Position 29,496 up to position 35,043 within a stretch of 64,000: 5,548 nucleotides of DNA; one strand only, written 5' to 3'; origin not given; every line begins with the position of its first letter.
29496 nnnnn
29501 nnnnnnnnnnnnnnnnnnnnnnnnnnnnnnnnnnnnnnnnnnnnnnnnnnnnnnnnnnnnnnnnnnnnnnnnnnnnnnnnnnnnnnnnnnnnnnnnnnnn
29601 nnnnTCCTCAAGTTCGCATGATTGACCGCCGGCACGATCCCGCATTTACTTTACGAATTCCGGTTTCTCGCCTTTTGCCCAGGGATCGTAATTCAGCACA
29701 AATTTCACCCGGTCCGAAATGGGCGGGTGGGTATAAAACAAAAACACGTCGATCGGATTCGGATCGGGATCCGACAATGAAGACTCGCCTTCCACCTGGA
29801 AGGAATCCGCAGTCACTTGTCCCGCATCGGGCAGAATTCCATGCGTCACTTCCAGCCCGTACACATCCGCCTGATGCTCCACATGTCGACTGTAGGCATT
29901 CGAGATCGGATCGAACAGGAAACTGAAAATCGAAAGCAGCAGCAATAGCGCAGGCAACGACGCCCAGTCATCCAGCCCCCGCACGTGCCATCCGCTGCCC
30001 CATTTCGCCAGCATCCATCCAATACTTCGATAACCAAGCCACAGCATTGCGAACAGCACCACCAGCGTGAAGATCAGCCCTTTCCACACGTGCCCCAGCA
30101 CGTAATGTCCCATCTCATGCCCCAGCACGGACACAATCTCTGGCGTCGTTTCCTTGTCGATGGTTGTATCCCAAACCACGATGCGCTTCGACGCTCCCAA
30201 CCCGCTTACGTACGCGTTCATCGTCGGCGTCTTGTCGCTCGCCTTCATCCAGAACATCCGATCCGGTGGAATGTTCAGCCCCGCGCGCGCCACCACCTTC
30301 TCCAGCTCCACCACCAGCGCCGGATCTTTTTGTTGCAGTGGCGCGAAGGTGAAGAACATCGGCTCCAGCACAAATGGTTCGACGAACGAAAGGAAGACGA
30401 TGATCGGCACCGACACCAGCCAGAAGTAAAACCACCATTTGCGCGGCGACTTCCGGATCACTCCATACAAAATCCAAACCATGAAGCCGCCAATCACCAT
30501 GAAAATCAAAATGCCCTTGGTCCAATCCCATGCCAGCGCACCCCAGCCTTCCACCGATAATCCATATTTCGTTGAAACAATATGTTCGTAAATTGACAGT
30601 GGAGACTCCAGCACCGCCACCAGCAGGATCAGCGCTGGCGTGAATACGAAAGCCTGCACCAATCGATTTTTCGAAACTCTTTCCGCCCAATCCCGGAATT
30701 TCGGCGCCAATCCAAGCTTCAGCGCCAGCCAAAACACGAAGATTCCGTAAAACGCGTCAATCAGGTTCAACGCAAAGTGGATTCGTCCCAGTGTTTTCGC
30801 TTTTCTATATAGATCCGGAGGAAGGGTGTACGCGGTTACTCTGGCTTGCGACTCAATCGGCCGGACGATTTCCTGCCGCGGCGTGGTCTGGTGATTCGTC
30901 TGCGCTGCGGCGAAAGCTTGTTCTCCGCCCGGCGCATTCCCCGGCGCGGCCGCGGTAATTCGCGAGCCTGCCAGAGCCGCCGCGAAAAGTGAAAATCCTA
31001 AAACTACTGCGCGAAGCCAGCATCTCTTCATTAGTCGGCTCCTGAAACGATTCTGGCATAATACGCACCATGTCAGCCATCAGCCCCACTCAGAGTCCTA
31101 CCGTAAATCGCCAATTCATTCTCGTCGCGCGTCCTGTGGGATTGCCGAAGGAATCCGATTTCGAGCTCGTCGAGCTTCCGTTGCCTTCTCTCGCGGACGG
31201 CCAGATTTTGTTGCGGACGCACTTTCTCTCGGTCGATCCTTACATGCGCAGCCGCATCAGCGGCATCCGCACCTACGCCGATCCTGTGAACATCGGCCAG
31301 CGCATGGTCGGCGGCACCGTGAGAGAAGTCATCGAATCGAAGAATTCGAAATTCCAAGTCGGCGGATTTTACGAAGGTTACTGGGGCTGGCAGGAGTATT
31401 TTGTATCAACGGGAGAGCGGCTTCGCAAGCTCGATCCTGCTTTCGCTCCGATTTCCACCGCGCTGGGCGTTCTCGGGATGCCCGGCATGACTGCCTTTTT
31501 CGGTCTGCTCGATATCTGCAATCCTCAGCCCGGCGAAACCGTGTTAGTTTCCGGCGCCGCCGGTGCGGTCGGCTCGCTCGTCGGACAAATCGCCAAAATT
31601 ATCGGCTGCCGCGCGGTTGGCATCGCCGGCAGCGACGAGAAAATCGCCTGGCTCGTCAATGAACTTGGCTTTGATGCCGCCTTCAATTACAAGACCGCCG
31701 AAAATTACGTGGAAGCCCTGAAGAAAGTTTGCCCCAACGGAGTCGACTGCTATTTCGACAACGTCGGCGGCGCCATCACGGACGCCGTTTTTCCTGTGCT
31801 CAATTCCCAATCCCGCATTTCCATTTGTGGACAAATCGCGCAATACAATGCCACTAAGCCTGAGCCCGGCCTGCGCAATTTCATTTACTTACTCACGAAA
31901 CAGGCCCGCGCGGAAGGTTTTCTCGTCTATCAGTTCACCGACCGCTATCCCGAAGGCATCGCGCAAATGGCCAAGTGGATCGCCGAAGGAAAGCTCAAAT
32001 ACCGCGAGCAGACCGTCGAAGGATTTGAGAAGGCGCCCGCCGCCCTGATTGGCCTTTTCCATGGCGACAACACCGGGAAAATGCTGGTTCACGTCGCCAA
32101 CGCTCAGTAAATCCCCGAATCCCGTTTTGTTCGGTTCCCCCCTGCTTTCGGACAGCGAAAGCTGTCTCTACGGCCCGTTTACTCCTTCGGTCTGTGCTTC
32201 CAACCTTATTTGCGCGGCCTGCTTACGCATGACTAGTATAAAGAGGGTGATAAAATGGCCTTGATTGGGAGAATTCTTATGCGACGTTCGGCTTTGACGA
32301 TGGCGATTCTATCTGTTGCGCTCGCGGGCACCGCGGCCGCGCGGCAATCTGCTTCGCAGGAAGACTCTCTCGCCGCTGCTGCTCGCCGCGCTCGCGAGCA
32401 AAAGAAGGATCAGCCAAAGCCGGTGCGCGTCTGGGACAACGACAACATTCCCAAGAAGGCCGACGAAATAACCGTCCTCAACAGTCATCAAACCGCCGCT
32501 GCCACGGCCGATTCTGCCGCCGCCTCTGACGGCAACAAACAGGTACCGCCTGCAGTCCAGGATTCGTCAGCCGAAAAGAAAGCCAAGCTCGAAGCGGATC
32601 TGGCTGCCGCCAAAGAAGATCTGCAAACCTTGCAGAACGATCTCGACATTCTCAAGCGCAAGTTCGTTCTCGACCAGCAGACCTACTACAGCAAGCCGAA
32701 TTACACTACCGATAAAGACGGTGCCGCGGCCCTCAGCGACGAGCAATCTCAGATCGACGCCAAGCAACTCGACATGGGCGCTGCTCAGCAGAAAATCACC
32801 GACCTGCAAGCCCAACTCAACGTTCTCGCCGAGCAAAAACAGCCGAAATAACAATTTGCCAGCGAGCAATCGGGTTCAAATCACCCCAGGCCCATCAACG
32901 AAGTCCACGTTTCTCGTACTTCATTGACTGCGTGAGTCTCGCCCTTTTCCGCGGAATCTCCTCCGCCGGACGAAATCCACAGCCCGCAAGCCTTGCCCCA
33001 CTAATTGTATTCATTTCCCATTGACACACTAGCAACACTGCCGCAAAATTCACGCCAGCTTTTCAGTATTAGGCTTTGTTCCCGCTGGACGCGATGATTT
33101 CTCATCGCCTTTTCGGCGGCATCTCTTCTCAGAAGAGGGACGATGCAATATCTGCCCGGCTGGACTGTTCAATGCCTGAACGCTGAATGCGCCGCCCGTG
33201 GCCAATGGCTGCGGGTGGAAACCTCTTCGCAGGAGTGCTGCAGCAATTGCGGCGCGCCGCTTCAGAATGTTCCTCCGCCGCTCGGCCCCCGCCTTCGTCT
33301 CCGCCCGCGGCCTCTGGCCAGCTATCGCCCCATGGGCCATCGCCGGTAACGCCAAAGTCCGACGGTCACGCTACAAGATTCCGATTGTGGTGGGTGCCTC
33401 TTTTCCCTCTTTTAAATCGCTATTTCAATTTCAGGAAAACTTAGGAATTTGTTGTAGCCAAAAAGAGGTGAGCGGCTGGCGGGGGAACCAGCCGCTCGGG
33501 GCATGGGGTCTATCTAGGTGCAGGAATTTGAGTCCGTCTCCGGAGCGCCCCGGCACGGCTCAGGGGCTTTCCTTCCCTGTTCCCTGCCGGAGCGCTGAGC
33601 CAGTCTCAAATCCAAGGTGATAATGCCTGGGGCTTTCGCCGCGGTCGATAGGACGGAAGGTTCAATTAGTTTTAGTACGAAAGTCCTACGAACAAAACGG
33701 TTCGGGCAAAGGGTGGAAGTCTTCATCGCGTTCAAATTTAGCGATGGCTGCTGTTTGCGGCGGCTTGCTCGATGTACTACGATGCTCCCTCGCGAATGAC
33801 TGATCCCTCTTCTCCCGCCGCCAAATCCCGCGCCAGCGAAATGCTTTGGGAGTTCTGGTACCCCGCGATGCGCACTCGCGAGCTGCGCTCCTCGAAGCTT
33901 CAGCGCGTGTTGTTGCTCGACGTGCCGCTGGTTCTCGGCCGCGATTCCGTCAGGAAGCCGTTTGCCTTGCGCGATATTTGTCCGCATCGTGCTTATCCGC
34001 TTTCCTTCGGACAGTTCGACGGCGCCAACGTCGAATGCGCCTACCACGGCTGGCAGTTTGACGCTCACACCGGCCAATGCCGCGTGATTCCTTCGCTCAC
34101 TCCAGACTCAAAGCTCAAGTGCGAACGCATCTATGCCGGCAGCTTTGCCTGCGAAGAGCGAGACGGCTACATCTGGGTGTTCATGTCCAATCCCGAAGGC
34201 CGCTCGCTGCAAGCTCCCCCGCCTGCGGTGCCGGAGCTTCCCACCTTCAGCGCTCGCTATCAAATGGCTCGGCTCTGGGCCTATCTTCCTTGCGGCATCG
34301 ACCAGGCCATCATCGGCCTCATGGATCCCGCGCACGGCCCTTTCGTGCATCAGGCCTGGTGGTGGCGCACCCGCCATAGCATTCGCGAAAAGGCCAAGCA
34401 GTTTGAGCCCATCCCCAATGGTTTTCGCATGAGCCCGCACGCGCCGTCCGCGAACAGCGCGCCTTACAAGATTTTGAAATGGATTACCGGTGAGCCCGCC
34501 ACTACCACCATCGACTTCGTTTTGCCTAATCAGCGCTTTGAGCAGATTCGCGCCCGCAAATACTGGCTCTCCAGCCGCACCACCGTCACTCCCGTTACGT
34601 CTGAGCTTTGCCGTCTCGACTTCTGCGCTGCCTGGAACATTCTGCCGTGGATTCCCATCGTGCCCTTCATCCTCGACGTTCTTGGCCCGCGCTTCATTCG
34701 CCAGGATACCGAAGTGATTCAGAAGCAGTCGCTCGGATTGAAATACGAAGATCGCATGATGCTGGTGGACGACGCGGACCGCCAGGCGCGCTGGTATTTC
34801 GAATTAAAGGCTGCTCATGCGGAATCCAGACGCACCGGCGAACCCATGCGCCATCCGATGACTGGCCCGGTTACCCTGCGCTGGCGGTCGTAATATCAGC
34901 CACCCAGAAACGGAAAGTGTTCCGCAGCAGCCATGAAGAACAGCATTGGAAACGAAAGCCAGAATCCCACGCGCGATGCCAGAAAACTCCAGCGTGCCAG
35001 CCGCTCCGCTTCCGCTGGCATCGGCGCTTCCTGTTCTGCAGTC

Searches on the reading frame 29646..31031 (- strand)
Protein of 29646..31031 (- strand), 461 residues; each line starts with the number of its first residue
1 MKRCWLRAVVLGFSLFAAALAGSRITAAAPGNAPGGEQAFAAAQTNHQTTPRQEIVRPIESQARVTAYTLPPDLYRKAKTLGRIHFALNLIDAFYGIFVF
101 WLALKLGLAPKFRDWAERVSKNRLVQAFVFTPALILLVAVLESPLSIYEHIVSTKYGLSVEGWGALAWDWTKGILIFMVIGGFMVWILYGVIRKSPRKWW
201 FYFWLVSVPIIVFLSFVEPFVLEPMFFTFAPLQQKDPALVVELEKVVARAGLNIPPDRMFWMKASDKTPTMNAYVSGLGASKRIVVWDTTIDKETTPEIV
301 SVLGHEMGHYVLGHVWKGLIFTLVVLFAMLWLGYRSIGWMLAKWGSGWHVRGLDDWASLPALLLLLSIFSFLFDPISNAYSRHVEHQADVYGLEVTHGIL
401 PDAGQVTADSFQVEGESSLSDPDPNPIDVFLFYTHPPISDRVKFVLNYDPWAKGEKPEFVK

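Call 66: search_protein_families(library=pfam, proteins=[window:29646-31031:-], max_evalue=0.0001)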
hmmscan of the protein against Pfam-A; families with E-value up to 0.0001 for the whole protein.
window:29646-31031:- (461 aa): 2 families
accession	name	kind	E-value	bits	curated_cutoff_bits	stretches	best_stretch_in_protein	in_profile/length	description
PF01435.24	Peptidase_M48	-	1.4e-29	103.7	20.3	1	236-446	4-183/186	Peptidase family M48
PF16491.10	Peptidase_M48_N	-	6.9e-21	75.3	27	1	69-226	18-177/179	CAAX prenyl protease N-terminal, five membrane helices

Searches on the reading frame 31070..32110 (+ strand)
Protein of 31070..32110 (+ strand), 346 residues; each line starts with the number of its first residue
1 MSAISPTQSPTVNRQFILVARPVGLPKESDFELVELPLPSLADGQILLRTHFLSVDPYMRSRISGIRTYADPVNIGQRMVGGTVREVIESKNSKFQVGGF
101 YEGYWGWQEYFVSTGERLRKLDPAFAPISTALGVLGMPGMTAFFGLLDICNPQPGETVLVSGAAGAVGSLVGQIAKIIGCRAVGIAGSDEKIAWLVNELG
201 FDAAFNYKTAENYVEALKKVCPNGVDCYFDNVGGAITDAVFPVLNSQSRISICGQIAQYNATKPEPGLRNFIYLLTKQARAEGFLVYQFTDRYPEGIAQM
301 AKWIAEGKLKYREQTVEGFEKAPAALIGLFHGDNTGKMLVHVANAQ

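Call 66: search_protein_families(library=pfam, proteins=[window:31070-32110:+], max_evalue=0.0001)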
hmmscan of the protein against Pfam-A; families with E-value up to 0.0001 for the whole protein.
window:31070-32110:+ (346 aa): 3 families
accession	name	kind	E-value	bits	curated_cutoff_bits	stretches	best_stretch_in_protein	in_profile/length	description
PF16884.10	ADH_N_2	-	1.5e-35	121.8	31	1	14-120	1-107/108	N-terminal domain of oxidoreductase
PF00107.32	ADH_zinc_N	-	8.2e-20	71.5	31.8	1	166-301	1-128/129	Zinc-binding dehydrogenase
PF13602.12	ADH_zinc_N_2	-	3.3e-13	51.2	27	1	199-340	1-134/134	Zinc-binding dehydrogenase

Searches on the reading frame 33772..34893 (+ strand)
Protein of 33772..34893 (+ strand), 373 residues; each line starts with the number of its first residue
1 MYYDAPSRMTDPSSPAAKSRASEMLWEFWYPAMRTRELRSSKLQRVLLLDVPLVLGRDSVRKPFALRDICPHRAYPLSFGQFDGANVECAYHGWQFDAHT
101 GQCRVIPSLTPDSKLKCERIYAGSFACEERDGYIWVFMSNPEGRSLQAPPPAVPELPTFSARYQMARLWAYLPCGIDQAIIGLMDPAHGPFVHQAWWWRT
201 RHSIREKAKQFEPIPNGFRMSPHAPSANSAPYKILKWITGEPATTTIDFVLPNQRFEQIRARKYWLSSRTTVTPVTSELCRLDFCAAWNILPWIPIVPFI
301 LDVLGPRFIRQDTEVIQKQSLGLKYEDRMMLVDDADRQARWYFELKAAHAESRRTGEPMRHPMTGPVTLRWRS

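Call 66: search_protein_families(library=pfam, proteins=[window:33772-34893:+], max_evalue=0.0001)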
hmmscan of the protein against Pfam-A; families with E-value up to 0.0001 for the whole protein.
window:33772-34893:+ (373 aa): 1 family
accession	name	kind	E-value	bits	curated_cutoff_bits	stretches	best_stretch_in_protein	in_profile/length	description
PF00355.32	Rieske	-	4.1e-20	71.9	20.3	1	29-111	2-83/88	Rieske [2Fe-2S] domain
